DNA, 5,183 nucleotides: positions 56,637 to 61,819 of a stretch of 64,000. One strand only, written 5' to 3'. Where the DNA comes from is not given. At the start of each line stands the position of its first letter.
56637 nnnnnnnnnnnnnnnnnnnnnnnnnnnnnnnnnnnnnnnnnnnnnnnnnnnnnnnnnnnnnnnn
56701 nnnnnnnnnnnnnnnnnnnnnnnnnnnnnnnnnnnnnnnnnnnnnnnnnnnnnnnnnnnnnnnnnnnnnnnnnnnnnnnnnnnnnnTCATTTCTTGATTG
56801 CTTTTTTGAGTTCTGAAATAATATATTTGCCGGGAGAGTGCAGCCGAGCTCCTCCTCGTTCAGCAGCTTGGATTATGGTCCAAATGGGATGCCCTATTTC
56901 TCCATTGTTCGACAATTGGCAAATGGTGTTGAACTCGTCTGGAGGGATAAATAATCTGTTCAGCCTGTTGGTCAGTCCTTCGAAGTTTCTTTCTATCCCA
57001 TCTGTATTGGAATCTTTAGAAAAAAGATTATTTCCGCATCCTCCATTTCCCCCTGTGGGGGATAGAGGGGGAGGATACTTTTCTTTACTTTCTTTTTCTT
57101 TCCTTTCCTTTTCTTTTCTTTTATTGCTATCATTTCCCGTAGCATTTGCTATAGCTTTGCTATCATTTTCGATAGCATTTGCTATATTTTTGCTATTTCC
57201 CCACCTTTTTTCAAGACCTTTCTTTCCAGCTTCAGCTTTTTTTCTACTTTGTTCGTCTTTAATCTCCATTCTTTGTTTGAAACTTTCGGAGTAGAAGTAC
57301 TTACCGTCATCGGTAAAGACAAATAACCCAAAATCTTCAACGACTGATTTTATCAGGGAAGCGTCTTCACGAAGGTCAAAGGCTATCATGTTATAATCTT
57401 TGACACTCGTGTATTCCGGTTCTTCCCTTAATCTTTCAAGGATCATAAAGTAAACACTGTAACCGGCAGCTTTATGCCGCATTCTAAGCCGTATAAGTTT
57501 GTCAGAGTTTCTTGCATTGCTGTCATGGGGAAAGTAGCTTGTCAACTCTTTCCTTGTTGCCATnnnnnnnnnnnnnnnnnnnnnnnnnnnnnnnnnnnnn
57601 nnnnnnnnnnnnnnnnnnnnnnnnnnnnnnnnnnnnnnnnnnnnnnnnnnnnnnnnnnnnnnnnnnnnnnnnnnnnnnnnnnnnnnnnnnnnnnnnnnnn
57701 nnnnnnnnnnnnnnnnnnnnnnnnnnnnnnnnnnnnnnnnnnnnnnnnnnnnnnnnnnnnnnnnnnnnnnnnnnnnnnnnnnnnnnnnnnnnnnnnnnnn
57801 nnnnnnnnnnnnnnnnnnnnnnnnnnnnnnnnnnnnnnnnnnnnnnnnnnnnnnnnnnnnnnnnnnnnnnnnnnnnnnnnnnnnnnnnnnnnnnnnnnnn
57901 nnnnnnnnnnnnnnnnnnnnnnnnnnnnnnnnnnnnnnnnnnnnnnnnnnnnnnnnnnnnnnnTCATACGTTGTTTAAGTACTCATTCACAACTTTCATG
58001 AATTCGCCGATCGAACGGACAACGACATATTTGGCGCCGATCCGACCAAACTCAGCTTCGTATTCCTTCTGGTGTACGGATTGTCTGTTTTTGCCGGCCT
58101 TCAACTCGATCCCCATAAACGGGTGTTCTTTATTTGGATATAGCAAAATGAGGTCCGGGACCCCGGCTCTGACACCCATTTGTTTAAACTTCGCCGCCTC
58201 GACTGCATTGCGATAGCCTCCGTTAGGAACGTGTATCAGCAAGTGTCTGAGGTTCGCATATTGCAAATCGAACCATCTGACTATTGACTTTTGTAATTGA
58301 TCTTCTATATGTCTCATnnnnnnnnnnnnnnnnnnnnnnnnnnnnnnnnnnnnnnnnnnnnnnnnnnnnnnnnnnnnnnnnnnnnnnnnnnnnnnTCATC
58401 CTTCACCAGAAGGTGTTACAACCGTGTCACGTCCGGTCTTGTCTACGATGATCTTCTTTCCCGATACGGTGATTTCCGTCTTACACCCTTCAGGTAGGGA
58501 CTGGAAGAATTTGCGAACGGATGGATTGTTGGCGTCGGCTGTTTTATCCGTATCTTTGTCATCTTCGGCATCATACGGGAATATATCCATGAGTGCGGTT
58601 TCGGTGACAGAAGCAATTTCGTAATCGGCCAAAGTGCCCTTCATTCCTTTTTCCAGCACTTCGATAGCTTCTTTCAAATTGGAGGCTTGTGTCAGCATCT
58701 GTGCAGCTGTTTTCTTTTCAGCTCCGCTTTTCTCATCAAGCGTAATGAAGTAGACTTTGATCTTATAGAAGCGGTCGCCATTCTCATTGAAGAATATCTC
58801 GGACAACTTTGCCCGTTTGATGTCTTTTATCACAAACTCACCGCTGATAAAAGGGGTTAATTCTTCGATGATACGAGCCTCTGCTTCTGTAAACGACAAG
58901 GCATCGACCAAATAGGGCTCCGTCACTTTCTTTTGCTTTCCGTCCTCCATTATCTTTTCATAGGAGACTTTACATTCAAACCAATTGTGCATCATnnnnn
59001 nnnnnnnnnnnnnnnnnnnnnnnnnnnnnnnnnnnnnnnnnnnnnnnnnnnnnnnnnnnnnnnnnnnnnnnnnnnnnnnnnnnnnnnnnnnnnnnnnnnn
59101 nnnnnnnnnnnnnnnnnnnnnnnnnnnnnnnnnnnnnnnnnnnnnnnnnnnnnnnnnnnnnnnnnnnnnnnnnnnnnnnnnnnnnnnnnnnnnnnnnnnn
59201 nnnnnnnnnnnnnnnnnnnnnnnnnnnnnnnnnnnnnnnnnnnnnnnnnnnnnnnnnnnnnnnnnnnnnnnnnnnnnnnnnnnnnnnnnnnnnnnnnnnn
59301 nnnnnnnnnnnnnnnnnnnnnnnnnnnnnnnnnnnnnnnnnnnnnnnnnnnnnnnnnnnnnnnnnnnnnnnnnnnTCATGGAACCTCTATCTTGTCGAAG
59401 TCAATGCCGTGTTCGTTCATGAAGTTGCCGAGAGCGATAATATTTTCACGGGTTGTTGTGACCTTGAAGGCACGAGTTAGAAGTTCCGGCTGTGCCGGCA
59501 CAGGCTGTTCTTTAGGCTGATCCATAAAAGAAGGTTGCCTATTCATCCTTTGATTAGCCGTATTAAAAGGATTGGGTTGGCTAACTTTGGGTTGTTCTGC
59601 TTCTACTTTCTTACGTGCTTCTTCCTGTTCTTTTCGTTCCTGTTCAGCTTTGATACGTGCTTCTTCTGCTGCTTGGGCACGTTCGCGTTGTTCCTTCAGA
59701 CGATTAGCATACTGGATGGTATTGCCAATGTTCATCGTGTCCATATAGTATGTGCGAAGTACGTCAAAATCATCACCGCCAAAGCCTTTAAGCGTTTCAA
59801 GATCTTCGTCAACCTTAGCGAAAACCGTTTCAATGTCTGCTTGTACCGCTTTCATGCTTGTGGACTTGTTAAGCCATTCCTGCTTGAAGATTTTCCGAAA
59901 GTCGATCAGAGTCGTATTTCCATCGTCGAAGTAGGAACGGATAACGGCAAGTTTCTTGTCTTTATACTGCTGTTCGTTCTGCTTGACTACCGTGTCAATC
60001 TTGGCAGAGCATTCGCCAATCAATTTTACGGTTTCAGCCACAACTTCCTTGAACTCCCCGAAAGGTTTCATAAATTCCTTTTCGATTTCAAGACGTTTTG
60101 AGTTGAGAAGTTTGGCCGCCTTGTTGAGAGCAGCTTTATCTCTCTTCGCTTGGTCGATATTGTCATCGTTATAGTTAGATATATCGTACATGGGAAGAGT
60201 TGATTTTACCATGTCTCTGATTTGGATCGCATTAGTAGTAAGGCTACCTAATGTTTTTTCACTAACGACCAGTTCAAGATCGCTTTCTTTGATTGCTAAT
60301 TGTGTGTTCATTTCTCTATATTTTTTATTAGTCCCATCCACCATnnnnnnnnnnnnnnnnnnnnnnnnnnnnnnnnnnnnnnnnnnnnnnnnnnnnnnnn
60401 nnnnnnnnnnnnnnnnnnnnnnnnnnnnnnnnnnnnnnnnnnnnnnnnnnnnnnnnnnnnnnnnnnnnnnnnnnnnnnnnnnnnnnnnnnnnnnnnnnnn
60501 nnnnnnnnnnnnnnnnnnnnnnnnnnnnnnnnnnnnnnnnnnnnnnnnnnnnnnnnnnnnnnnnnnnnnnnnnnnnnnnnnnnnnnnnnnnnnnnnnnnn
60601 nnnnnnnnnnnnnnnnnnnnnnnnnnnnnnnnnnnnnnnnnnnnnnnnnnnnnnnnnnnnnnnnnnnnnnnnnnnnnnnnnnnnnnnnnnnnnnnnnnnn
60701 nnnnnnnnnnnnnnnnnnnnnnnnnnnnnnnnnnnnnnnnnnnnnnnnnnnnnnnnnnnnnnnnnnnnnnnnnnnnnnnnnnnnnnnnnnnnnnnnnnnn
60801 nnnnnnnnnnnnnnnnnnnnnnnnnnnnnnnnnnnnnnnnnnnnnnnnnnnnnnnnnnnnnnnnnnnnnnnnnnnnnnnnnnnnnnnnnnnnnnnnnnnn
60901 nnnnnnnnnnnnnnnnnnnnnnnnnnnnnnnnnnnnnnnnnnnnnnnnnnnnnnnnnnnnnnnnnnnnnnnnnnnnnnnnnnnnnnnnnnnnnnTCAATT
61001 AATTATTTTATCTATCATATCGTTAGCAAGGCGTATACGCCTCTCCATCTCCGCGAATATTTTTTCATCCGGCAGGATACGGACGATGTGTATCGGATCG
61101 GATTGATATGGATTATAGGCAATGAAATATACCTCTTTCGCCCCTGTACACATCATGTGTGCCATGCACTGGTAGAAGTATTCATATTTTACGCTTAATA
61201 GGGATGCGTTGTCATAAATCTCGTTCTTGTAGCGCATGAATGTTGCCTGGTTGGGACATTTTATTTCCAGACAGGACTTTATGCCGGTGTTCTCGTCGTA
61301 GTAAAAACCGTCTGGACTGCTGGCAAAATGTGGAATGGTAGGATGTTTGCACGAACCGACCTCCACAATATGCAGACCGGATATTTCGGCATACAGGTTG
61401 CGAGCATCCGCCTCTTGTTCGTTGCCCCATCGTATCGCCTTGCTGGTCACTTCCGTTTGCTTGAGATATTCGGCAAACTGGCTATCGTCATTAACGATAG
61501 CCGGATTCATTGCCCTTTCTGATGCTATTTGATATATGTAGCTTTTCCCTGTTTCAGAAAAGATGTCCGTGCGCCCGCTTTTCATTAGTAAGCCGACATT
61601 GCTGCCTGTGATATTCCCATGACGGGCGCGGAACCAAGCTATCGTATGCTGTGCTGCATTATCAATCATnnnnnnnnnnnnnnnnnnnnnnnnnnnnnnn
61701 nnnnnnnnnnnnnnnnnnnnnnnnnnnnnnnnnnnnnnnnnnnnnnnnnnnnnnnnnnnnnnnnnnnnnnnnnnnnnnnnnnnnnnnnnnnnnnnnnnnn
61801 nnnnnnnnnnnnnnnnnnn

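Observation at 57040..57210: Candidate origin of replication embedded in the initiator gene: five iterons with helical phasing next to an AT/pyrimidine-rich unwinding tract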

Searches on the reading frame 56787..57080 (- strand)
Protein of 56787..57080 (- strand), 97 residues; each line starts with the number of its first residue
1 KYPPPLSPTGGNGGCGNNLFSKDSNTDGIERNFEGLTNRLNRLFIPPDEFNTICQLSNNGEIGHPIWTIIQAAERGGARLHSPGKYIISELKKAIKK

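Call 32: search_protein_families(library=pfam, proteins=[window:56787-57080:-], max_evalue=5)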
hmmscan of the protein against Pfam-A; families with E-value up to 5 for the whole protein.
window:56787-57080:- (97 aa): 0 families
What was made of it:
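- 56790..57005 (-): C-terminal four-helix domain, about aa 187-258. Presumed adaptor to helicase or helicase loader. Exchangeable among relatives. No Pfam hit (call 32).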

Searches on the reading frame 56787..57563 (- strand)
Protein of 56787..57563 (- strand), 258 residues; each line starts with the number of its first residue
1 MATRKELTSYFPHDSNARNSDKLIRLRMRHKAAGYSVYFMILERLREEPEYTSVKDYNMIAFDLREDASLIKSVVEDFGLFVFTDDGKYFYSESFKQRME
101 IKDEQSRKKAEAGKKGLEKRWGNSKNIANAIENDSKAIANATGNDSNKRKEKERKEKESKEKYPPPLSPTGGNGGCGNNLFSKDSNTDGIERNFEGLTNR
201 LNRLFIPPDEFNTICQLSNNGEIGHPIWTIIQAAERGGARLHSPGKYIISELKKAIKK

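Call 7: search_protein_families(library=pfam, proteins=[window:56787-57563:-], max_evalue=0.01)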
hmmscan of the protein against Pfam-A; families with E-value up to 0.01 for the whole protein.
window:56787-57563:- (258 aa): 1 family
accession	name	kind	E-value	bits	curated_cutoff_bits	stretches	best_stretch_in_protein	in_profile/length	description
PF14297.12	Lin1244_N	-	1.1e-10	42.6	25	1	10-94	1-94/95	Lin1244/Lin1753-like, N-terminal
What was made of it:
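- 56787..57563 (-): Initiator gene, 258 aa from the ATG at 57563-57561. An upstream in-frame TTG at 57590 is possible. Pfam Lin1244_N E 1e-10 (call 7).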

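Call 18: search_protein_families(library=phrogs, proteins=[window:56787-57563:-], max_evalue=0.001)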
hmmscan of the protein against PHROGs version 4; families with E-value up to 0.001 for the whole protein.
window:56787-57563:- (258 aa): 4 families
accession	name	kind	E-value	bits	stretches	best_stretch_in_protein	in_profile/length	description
phrog_2562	-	DNA, RNA and nucleotide metabolism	3.2e-32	113.4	1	4-163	5-174/290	replication initiation protein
phrog_38715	-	unknown function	9.1e-28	98.6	1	9-148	4-145/269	-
phrog_20981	-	unknown function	6.1e-05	23.8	1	9-75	2-62/293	-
phrog_24189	-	unknown function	0.00017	22.7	0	9-46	17-54/151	-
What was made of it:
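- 56787..57563 (-): PHROG 2562 'replication initiation protein' E 3e-32 (call 18).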

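Call 25: find_homologous_proteins(query=window:56787-57563:-, max_evalue=0.001)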
Query window:56787-57563:- (258 aa): 2056 proteins with E <= 0.001 among 2616 candidates; the best 120 are listed.
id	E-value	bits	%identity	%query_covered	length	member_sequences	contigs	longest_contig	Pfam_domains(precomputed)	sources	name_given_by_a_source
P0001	3.5e-168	575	91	100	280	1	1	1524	PF14297.13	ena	-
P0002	1.6e-167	573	99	100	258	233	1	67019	PF14297.13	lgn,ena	-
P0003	3.1e-162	556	97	100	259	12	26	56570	PF14297.13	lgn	-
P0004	3.1e-162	556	96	100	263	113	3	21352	PF14297.13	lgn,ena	-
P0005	3.9e-162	556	97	100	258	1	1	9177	PF14297.13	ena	-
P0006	3.9e-162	556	92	100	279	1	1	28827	PF14297.13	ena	-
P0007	1.8e-161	554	97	100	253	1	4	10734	PF14297.13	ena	-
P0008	2.1e-161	553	95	100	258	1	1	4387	PF14297.13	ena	-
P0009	2.5e-161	553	97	100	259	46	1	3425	PF14297.13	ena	-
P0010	3.0e-161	553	96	100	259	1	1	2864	PF14297.13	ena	-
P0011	6.3e-161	552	96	100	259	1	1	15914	PF14297.13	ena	-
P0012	9.1e-161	551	97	100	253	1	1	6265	PF14297.13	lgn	-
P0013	5.7e-160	549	96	100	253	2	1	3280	PF14297.13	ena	-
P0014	1.1e-158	544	95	100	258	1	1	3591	PF14297.13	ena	-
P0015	1.6e-158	544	95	99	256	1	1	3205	PF14297.13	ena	-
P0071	8.8e-80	286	70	58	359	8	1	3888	PF01844.30,PF14297.13,PF14279.13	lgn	-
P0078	1.7e-77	278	73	74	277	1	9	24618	PF25200.2,PF14297.13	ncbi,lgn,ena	-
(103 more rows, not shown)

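Call 32: search_protein_families(library=pfam, proteins=[P0078, P0071], max_evalue=5)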
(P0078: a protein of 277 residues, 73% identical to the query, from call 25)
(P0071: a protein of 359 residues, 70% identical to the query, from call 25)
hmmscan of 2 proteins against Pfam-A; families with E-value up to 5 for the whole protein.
P0078 (277 aa): 2 families
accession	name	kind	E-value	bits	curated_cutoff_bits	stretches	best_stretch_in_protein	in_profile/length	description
PF25200.1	DUF7833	-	1.1e-15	57.8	24.3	1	192-246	4-62/63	Family of unknown function (DUF7833)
PF14297.12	Lin1244_N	-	3.5e-11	44.1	25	1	10-94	1-94/95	Lin1244/Lin1753-like, N-terminal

P0071 (359 aa): 4 families
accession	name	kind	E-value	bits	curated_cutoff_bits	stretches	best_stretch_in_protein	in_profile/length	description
PF01844.29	HNH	-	2e-12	47.5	21.4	1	162-203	1-46/47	HNH endonuclease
PF14297.12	Lin1244_N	-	7.3e-12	46.3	25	1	9-93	1-94/95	Lin1244/Lin1753-like, N-terminal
PF14279.12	HNH_5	-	6.9e-10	39.1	27.5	1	162-205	1-47/56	HNH endonuclease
PF13395.12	HNH_4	-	0.18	12.2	22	1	173-203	20-50/54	HNH endonuclease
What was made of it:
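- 57282..57536 (-): Coding region of the Lin1244_N (DUF4373) domain, aa 10-94. Presumed winged-helix DNA-binding domain. Pfam match (calls 7, 32).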

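Call 33: search_solved_structures(query=window:56787-57563:-, max_evalue=10)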
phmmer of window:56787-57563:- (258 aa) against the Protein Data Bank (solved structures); distinct sequences matched with E-value up to 10: 0.
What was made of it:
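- Tried and rejected: There is no PDB sequence relative (call 33).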

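Call 58: predict_structure(alignment_id=A2)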
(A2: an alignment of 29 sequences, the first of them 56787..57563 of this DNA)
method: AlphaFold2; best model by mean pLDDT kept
length: 258 residues; sequences in the alignment: 29
mean_pLDDT: 59.9   pTM: 0.29
mean pLDDT of the five models: 59.9, 59.3, 56.1, 55.1, 54.6
residues with pLDDT >= 90: 5; 70-90: 94; 50-70: 69; < 50: 90
segments of 3 or more residues with pLDDT < 50: 1-20, 123-186
pLDDT, mean of each block of 10 residues (from residue 1): 34 40 51 59 70 70 73 66 62 64 70 58 45 34 31 37 31 25 51 85 87 89 87 76 83 85
secondary structure, 60 per line:
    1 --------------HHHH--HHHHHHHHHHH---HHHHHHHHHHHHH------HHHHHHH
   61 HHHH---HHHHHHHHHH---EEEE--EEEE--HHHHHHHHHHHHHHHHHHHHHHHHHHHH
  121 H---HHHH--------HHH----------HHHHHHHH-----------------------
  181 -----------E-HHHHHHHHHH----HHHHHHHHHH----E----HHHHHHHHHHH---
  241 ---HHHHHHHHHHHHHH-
elements in order: H15-18 H21-31 H35-47 H54-64 H68-77 E81-84 E87-90 H93-121 H125-128 H150-157 H194-203 H208-217 H227-237 H244-257
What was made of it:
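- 57282..57536 (-): The AF2 model shows three to four helices and a beta hairpin at pLDDT 50-73 (call 58).
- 56790..57005 (-): AF2 pLDDT 85-89 (call 58).
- The region encoded by the repeats, tract and hairpin is predicted to be disordered (aa 123-186, pLDDT below 50, call 58). The encoded segment is predicted to be disordered (call 58).
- Tried and rejected: The AF2 model has mean pLDDT 60 (call 58).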

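Call 60: fold_search(model_id=the predicted structure, library=pdb)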
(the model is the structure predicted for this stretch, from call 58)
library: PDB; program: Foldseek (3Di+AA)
matches with E <= 10: 345; with E <= 0.001: 0
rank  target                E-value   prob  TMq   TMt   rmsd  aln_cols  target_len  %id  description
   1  7oyk_AAA              3.8e-01  0.77  0.20  0.45   8.7        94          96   14  DNA-binding domain of CggR in complex with the DNA operator (released 2021-11-10)
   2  2x4h_B                4.5e-01  0.69  0.18  0.31   3.8        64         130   23  Crystal Structure of the hypothetical protein SSo2273 from Sulfolobus solfataricus (released 2010-07-21)
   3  7oyk_DDD              4.7e-01  0.80  0.22  0.50   8.1        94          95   15  DNA-binding domain of CggR in complex with the DNA operator (released 2021-11-10)
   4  8r3g_A                5.3e-01  0.77  0.21  0.17   6.8        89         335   11  Central glycolytic genes regulator (CggR) bound to DNA operator (released 2024-06-19)
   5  8bii_G                5.3e-01  0.41  0.16  0.14   5.9        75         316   13  O-Methyltransferase Plu4895 (mutant H229N) in complex with SAH (released 2023-03-08)
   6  5cvi_A                5.6e-01  0.75  0.18  0.21   2.9        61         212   21  Structure of the manganese regulator SloR (released 2015-08-12)
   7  8bii_H                5.6e-01  0.35  0.16  0.14   5.9        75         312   13  O-Methyltransferase Plu4895 (mutant H229N) in complex with SAH (released 2023-03-08)
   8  2x4h_A                6.6e-01  0.63  0.18  0.32   3.7        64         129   23  Crystal Structure of the hypothetical protein SSo2273 from Sulfolobus solfataricus (released 2010-07-21)
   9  2x4h_C                6.6e-01  0.60  0.18  0.31   3.8        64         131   23  Crystal Structure of the hypothetical protein SSo2273 from Sulfolobus solfataricus (released 2010-07-21)
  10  8big_A                7.4e-01  0.30  0.16  0.14   6.1        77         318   13  O-Methyltransferase Plu4895 in complex with SAH (released 2023-03-08)
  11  8bii_A                7.4e-01  0.30  0.16  0.13   6.2        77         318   13  O-Methyltransferase Plu4895 (mutant H229N) in complex with SAH (released 2023-03-08)
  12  3cdh_A                7.8e-01  0.54  0.22  0.38  15.2       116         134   12  Crystal structure of the MarR family transcriptional regulator SPO1453 from Silicibacter pomeroyi DSS-3 (released 2008-03-18)
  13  4qvg_A                7.8e-01  0.41  0.18  0.15   5.4        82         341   17  Crystal structure of S-adenosylmethionine-dependent methyltransferase SibL in its apo form (released 2015-05-27)
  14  4qvg_C                7.8e-01  0.33  0.19  0.15   5.2        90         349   17  Crystal structure of S-adenosylmethionine-dependent methyltransferase SibL in its apo form (released 2015-05-27)
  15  6d57_B                8.3e-01  0.60  0.19  0.29   5.6        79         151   14  Campylobacter jejuni ferric uptake regulator S1 metalated (released 2018-05-23)
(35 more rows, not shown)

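Call 63: search_protein_families(library=ncbifam, proteins=[window:56787-57563:-], max_evalue=0.01)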
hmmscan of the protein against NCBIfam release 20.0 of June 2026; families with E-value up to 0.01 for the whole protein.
window:56787-57563:- (258 aa): 0 families

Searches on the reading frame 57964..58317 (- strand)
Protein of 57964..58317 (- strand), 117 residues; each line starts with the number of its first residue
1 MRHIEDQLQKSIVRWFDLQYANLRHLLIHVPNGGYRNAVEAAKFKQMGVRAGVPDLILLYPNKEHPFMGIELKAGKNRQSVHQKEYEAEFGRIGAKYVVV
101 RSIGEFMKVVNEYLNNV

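Call 7: search_protein_families(library=pfam, proteins=[window:57964-58317:-], max_evalue=0.01)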
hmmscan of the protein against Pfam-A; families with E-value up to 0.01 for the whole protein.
window:57964-58317:- (117 aa): 1 family
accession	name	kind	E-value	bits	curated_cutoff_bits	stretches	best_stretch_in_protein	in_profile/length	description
PF08774.17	VRR_NUC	-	1.9e-08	34.8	23.8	1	5-102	3-114/116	VRR-NUC domain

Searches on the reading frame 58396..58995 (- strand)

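Call 7: search_protein_families(library=pfam, proteins=[window:58396-58995:-], max_evalue=0.01)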
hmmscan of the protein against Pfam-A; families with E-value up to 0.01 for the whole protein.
window:58396-58995:- (199 aa): 1 family
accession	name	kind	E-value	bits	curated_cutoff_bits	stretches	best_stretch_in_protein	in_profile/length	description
PF14902.11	DUF4494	-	7.8e-61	204.5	27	1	5-141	1-139/139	Domain of unknown function (DUF4494)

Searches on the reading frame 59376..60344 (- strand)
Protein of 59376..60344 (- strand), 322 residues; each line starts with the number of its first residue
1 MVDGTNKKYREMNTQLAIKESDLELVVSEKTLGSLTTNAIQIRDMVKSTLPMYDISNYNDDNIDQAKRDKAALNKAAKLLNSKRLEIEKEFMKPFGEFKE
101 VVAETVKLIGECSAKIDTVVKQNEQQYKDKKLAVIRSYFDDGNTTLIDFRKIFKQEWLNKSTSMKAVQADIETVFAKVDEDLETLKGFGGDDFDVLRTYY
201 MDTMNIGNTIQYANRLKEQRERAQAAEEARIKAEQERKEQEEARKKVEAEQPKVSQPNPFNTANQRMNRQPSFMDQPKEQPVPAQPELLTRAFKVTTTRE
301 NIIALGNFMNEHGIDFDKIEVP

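Call 7: search_protein_families(library=pfam, proteins=[window:59376-60344:-], max_evalue=0.01)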
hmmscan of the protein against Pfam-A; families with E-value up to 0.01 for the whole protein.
window:59376-60344:- (322 aa): 1 family
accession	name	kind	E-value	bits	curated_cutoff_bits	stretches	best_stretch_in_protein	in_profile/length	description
PF07083.16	DUF1351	-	8.9e-24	84.8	27.8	1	32-185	8-164/210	Protein of unknown function (DUF1351)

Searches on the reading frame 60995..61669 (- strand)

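Call 18: search_protein_families(library=phrogs, proteins=[window:60995-61669:-], max_evalue=0.001)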
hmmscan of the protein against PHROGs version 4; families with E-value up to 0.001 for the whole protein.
window:60995-61669:- (224 aa): 4 families
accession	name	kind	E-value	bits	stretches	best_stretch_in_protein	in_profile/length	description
phrog_149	-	DNA, RNA and nucleotide metabolism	4.9e-29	102.3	1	3-222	595-796/1242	exonuclease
phrog_434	-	DNA, RNA and nucleotide metabolism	1.8e-17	64.6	1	73-213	100-230/372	RecE-like recombination exonuclease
phrog_4763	-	unknown function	7.5e-08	33.1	1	15-208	6-190/248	-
phrog_1990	-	DNA, RNA and nucleotide metabolism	1.3e-05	25.7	1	114-213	110-205/290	Cas4-domain exonuclease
